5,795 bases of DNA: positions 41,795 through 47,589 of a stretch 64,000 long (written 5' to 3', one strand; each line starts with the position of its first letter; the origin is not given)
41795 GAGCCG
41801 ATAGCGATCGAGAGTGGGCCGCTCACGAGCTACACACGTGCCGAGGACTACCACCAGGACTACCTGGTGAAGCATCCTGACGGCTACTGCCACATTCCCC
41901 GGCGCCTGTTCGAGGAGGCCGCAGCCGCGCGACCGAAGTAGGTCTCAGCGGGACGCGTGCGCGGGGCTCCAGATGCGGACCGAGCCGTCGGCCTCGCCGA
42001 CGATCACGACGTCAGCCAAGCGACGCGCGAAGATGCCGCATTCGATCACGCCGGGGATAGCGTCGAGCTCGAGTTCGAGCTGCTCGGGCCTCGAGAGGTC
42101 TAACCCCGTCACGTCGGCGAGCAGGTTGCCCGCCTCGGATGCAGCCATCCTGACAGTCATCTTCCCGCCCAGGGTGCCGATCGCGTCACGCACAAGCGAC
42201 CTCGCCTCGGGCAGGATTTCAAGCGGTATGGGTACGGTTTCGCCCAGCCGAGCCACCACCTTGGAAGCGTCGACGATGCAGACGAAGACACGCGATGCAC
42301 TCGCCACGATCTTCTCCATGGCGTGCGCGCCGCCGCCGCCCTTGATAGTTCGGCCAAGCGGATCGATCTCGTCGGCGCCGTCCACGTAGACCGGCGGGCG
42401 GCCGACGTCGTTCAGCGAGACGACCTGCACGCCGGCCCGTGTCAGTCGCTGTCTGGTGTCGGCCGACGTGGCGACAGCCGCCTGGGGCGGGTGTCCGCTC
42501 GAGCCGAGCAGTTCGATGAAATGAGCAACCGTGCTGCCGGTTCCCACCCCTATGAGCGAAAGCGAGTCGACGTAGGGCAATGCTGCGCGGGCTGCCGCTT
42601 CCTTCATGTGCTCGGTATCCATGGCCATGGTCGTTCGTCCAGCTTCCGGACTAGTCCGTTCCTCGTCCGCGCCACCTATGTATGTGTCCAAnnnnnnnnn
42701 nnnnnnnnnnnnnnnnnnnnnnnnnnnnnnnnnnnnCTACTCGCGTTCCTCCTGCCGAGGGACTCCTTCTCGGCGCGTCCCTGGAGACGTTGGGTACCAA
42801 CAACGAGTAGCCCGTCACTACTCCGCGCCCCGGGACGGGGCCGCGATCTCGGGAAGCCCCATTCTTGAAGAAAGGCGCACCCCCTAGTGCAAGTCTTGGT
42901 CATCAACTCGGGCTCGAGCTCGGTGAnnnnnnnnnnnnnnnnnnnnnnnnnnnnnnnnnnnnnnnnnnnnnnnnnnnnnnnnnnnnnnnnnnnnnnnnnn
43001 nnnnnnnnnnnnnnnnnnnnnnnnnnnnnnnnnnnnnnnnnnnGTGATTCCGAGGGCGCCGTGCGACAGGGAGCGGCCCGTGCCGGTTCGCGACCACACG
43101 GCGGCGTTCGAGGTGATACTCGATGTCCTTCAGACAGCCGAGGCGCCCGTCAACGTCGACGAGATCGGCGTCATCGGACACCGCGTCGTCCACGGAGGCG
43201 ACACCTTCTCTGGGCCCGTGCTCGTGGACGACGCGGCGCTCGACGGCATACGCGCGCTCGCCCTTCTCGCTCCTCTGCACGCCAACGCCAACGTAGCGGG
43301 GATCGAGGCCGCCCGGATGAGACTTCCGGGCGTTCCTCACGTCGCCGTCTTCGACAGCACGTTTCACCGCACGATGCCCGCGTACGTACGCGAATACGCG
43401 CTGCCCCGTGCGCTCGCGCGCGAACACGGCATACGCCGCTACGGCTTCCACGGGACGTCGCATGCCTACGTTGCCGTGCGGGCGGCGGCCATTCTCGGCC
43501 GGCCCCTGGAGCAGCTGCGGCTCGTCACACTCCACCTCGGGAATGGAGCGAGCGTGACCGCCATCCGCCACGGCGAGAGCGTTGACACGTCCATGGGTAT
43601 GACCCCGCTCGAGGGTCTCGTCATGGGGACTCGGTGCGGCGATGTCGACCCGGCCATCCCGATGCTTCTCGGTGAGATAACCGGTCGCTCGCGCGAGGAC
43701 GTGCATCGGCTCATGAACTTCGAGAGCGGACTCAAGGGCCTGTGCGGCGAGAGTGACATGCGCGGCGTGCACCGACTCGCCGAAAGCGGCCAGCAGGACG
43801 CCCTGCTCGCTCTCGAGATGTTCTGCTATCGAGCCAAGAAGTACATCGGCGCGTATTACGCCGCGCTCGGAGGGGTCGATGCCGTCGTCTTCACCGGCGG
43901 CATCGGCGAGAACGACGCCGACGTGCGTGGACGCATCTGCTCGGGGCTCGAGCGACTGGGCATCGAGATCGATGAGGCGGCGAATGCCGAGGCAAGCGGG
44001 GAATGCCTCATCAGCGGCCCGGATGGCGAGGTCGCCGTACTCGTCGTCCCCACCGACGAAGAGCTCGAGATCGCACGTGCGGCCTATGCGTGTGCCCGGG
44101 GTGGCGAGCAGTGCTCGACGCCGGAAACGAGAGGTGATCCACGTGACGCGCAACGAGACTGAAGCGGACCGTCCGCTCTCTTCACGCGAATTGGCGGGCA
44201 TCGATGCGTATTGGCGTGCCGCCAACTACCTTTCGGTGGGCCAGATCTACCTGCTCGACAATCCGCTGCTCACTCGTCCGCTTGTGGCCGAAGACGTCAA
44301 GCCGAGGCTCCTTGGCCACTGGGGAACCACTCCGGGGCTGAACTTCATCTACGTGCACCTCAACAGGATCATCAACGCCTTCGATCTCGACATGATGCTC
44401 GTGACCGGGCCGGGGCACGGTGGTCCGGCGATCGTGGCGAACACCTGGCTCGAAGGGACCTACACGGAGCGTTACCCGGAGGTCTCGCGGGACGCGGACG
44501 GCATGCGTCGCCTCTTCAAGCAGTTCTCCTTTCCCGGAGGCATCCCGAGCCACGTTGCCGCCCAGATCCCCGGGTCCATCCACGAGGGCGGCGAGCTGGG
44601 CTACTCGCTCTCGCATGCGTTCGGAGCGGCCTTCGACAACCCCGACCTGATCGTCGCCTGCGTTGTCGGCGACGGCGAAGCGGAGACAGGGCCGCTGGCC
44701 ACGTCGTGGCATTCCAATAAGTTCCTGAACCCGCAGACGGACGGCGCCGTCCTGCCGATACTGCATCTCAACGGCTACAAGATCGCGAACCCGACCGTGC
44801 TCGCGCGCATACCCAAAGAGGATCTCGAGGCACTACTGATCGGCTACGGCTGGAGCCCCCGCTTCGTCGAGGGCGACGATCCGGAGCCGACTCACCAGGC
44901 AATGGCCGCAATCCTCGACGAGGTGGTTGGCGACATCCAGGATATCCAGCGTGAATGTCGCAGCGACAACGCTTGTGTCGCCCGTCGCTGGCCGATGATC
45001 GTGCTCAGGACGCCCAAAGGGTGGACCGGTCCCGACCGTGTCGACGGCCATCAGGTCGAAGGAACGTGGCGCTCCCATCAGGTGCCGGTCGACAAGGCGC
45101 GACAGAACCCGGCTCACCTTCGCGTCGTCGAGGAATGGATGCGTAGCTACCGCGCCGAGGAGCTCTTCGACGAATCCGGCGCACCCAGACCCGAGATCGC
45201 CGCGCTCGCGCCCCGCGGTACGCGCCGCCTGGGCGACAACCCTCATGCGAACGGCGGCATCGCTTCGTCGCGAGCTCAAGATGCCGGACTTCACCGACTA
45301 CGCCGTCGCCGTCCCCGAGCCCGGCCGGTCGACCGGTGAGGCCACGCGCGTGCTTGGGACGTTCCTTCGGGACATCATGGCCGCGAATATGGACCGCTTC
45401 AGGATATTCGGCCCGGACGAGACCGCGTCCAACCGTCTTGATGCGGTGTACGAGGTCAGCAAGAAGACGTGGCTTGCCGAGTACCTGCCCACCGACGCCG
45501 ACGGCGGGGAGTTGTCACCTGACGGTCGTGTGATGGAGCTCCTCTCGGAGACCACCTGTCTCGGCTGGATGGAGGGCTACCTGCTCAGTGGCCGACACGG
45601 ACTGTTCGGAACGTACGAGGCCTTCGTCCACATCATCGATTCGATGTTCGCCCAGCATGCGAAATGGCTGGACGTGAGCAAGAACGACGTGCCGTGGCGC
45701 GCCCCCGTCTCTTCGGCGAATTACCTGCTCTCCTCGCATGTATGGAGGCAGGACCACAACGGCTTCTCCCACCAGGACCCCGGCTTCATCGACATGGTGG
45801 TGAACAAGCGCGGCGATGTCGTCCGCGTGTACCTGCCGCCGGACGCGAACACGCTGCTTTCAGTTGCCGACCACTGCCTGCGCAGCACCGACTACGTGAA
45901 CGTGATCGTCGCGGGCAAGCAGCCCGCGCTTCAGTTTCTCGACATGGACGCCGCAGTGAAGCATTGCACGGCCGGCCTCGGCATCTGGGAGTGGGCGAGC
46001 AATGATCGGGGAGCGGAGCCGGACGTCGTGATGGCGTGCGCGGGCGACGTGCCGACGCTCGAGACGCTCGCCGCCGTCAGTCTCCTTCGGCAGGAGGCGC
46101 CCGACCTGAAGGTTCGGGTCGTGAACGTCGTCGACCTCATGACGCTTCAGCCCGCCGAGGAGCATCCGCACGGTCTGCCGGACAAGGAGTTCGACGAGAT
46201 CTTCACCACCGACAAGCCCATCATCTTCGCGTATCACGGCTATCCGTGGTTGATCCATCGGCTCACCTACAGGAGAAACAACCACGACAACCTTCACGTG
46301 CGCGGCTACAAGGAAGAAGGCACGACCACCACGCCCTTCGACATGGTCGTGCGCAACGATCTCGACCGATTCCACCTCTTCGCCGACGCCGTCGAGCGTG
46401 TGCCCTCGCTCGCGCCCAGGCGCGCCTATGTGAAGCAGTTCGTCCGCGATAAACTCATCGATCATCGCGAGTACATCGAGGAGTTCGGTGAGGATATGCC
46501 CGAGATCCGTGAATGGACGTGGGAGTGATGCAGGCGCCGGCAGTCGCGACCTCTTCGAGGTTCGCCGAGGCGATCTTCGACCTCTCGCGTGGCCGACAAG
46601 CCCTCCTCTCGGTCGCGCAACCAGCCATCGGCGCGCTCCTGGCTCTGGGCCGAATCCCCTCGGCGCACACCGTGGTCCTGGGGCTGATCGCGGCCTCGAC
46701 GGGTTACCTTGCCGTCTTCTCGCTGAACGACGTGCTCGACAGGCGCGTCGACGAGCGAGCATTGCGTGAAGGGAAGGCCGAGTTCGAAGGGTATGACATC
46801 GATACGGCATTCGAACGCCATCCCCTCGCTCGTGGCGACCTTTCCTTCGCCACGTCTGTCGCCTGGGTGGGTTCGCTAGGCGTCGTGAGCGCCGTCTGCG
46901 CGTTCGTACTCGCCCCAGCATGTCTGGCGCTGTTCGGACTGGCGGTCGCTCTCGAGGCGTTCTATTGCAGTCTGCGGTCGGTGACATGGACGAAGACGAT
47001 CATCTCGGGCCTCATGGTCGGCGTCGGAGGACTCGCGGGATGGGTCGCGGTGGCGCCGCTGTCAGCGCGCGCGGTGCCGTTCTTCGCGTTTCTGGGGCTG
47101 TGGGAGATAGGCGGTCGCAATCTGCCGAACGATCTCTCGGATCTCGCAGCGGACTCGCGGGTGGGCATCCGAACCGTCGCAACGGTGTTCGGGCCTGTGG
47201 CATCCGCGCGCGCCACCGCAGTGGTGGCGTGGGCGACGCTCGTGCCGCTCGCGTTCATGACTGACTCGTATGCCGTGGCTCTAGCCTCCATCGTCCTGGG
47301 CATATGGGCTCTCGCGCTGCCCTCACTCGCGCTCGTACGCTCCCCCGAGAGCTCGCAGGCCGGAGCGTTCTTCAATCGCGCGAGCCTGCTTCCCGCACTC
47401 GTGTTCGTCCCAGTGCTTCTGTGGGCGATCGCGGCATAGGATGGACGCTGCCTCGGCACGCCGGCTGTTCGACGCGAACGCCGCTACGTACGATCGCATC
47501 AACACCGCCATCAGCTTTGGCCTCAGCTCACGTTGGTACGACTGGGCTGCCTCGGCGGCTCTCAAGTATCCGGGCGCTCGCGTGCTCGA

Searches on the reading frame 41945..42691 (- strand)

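Call 90: search_protein_families(library=pfam, proteins=[window:41945-42691:-], max_evalue=0.0001)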
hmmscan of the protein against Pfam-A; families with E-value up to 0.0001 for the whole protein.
window:41945-42691:- (248 aa): 1 family
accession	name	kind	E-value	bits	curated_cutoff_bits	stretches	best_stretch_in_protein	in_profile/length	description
PF06026.20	Rib_5-P_isom_A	-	5.1e-48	163.4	26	1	72-236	2-173/173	Ribose 5-phosphate isomerase A (phosphoriboisomerase A)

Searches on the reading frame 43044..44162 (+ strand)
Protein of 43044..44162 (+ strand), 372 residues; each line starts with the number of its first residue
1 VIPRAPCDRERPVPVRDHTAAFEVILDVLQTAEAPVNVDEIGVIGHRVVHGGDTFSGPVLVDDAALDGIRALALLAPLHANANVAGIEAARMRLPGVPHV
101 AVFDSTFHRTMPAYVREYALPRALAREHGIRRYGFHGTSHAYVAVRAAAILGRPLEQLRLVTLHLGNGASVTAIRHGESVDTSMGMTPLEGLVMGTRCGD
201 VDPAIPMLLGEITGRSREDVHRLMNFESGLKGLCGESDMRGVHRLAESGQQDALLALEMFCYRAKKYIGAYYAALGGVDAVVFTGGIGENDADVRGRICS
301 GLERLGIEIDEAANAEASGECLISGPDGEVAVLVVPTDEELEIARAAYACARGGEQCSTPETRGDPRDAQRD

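Call 90: search_protein_families(library=pfam, proteins=[window:43044-44162:+], max_evalue=0.0001)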
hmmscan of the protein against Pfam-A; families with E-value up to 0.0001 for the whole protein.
window:43044-44162:+ (372 aa): 1 family
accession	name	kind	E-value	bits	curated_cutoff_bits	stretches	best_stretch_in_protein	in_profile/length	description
PF00871.23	Acetate_kinase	-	1.6e-128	429.2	22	1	11-345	53-392/392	Acetokinase family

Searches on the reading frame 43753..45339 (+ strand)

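Call 90: search_protein_families(library=pfam, proteins=[window:43753-45339:+], max_evalue=0.0001)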
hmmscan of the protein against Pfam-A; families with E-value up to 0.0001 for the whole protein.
window:43753-45339:+ (528 aa): 1 family
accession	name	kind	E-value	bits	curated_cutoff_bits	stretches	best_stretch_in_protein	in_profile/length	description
PF09364.15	XFP_N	-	1.9e-177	590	23.7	1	143-503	3-363/364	XFP N-terminal domain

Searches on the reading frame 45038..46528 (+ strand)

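Call 90: search_protein_families(library=pfam, proteins=[window:45038-46528:+], max_evalue=0.0001)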
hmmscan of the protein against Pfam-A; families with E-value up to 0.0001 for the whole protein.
window:45038-46528:+ (496 aa): 2 families
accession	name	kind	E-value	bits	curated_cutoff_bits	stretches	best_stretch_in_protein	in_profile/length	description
PF09363.15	XFP_C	-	5.7e-99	330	23.4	1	294-495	1-202/202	XFP C-terminal domain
PF03894.20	XFP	-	6e-83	277.4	22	1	105-283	2-177/177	D-xylulose 5-phosphate/D-fructose 6-phosphate phosphoketolase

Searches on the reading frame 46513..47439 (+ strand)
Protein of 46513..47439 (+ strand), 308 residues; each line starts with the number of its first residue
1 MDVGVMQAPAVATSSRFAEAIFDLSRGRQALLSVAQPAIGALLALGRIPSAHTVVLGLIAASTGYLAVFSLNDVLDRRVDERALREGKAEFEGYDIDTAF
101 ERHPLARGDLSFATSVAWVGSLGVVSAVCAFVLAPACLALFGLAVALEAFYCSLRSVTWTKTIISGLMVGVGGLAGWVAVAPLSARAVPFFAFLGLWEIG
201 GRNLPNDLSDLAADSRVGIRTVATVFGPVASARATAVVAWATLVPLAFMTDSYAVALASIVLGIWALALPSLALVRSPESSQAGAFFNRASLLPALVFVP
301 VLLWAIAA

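Call 4: search_protein_families(library=pfam, proteins=[window:46513-47439:+], max_evalue=0.1)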
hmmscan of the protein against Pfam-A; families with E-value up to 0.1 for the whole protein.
window:46513-47439:+ (308 aa): 1 family
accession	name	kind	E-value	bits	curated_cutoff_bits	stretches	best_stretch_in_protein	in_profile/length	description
PF01040.23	UbiA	-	9.5e-24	84.5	34.2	1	38-291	6-249/250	UbiA prenyltransferase family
